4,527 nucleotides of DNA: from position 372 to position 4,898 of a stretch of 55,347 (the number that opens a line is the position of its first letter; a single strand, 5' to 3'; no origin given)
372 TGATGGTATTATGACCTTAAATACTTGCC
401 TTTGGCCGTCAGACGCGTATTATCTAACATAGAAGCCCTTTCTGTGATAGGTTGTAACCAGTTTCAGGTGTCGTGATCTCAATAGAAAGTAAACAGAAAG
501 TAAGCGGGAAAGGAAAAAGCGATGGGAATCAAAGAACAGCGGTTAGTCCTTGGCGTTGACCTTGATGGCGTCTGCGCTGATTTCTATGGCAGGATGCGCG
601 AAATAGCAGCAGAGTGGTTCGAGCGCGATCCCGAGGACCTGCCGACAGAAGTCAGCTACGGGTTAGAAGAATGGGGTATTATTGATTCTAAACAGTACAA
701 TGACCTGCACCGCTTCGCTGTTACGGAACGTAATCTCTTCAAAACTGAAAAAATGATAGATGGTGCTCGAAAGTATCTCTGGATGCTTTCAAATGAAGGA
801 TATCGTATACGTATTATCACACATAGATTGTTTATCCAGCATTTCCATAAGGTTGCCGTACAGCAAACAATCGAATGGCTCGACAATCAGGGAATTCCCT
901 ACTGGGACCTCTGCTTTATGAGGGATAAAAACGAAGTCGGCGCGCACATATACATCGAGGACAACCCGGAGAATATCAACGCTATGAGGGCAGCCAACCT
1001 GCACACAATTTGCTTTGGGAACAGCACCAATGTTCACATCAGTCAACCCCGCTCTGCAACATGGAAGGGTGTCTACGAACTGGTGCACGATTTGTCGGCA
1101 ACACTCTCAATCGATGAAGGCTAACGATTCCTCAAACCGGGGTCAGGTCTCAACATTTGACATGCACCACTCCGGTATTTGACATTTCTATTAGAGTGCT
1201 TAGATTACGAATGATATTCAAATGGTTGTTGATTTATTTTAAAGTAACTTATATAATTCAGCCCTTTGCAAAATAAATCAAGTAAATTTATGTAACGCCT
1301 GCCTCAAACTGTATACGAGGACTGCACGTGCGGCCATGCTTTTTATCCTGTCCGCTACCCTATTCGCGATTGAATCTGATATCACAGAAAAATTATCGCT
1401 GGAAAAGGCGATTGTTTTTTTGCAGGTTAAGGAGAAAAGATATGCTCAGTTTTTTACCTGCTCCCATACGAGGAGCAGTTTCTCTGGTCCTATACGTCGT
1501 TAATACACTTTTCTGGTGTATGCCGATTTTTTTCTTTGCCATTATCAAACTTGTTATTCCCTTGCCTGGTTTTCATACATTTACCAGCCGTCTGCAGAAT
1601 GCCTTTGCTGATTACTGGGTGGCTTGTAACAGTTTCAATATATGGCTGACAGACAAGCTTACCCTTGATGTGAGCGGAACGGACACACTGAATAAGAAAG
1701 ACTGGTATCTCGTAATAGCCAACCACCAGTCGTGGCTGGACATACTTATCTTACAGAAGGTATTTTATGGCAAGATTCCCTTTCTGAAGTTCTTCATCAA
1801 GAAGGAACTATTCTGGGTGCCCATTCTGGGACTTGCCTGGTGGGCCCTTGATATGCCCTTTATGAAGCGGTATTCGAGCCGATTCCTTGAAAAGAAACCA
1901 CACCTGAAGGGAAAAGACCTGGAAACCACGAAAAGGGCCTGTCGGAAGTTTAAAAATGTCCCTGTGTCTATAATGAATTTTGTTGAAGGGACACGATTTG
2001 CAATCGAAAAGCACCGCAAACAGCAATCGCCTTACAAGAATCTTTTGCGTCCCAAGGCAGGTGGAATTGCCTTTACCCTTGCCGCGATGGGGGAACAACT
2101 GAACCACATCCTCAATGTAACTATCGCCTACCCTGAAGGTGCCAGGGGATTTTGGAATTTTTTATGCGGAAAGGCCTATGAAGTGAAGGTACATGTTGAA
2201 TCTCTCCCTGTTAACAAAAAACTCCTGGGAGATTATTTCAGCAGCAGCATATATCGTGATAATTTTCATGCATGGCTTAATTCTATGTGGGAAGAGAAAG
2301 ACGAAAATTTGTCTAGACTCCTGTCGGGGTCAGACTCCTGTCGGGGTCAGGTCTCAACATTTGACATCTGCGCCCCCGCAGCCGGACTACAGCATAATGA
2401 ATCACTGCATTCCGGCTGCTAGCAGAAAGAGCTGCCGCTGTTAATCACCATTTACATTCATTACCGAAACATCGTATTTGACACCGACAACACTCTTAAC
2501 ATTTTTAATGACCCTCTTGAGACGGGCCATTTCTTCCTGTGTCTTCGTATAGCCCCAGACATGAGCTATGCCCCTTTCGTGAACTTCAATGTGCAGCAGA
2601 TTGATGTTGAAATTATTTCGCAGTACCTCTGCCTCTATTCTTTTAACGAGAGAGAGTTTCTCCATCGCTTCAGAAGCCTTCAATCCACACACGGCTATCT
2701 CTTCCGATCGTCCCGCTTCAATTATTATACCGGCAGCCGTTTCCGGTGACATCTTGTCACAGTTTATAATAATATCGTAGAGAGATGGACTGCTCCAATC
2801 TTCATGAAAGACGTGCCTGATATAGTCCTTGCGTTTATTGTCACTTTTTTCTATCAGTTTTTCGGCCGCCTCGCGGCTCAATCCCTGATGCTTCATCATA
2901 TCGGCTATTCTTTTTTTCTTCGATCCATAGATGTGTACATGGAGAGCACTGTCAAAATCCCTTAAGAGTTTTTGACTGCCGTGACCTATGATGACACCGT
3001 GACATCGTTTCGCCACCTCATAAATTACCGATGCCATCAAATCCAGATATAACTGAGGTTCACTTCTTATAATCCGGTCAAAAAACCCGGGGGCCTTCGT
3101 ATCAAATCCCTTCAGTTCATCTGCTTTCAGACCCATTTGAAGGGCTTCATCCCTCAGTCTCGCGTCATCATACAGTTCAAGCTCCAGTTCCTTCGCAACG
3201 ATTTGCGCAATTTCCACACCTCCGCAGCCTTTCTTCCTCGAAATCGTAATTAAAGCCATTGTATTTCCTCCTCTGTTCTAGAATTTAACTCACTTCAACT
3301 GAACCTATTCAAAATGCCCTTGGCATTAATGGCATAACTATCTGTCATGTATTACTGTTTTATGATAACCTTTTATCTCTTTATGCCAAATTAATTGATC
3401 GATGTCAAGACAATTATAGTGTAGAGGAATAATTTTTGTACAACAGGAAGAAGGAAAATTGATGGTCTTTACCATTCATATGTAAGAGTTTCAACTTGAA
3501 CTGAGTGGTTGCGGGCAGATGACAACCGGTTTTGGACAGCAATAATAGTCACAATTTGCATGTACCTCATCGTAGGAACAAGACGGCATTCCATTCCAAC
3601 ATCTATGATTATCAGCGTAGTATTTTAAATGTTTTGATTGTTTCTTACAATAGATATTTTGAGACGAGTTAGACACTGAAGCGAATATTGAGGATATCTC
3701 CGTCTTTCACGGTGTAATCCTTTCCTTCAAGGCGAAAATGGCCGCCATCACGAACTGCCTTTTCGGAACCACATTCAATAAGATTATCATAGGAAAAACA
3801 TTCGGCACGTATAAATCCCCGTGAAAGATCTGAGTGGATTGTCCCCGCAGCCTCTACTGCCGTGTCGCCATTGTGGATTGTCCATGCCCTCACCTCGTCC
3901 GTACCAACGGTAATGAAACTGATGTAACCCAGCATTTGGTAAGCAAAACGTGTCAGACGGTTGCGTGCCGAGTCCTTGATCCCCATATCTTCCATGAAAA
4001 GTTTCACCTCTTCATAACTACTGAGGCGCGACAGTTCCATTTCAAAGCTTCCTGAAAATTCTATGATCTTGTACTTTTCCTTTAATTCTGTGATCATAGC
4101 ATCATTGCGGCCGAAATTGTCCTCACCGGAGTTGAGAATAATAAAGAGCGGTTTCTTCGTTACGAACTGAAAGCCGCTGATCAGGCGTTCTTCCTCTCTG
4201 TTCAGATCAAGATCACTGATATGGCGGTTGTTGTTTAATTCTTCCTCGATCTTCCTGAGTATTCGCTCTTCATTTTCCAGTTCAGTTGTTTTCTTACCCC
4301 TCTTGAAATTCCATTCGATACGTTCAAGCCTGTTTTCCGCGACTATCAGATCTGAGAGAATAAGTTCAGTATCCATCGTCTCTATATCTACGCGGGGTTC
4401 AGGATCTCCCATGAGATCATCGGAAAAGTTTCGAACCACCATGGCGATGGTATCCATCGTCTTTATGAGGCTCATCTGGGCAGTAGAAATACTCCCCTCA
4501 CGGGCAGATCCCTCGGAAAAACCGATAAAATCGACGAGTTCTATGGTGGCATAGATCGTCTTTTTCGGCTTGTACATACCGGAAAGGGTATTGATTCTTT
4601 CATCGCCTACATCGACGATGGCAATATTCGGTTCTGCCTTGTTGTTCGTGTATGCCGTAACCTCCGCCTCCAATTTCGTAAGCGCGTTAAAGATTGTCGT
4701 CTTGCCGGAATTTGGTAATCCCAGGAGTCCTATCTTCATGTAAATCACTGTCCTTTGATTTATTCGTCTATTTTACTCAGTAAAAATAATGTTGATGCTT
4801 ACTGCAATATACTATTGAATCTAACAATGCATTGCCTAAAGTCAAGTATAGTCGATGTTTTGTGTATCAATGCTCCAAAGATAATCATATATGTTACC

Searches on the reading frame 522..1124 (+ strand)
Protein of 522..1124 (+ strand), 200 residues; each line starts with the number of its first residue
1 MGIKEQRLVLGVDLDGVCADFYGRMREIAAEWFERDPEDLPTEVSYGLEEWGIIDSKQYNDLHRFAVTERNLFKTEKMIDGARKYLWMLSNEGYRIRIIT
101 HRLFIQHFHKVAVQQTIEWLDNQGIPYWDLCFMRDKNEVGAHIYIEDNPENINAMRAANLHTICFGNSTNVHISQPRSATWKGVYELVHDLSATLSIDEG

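Call 8: search_protein_families(library=pfam, proteins=[window:522-1124:+], max_evalue=0.001)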
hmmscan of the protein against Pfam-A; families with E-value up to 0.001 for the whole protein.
window:522-1124:+ (200 aa): 1 family
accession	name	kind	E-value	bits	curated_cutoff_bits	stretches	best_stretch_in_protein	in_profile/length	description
PF06941.18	NT5C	-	1.1e-49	169.2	24.8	1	7-188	1-174/180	5' nucleotidase, deoxy (Pyrimidine), cytosolic type C protein (NT5C)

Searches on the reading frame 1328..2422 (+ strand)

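Call 8: search_protein_families(library=pfam, proteins=[window:1328-2422:+], max_evalue=0.001)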
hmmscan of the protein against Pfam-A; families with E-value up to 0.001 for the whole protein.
window:1328-2422:+ (364 aa): 1 family
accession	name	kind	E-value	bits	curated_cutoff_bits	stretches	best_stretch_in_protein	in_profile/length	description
PF01553.26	Acyltransferase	-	1.3e-14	54.6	23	1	114-229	3-108/132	Acyltransferase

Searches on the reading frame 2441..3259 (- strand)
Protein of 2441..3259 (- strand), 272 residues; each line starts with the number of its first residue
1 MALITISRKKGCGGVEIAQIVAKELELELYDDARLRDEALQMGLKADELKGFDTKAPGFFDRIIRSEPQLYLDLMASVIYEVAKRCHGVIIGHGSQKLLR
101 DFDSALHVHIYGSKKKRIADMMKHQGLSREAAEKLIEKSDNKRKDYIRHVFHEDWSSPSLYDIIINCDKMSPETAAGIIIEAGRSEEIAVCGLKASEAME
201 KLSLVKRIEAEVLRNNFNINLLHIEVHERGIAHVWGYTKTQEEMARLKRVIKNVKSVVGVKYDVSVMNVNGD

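Call 8: search_protein_families(library=pfam, proteins=[window:2441-3259:-], max_evalue=0.001)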
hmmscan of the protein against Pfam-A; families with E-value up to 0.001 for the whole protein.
window:2441-3259:- (272 aa): 2 families
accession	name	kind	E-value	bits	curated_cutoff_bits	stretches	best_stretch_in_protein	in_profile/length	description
PF13189.12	Cytidylate_kin2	-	9.6e-37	127.3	28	1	4-168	2-175/176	Cytidylate kinase-like family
PF04972.22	BON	-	0.00091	19.9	27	0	206-266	7-67/69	BON domain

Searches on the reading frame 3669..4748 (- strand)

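Call 8: search_protein_families(library=pfam, proteins=[window:3669-4748:-], max_evalue=0.001)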
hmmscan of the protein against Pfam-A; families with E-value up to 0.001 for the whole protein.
window:3669-4748:- (359 aa): 3 families
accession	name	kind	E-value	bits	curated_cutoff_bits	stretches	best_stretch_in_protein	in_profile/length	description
PF06071.19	YchF-GTPase_C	-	8e-33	112.9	27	1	276-357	2-83/84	Protein of unknown function (DUF933)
PF01926.29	MMR_HSR1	-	1.1e-10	42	21.9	1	5-113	1-86/113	50S ribosome-binding GTPase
PF02421.24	FeoB_N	-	1.2e-06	28.6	27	1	5-59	2-58/156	Ferrous iron transport protein B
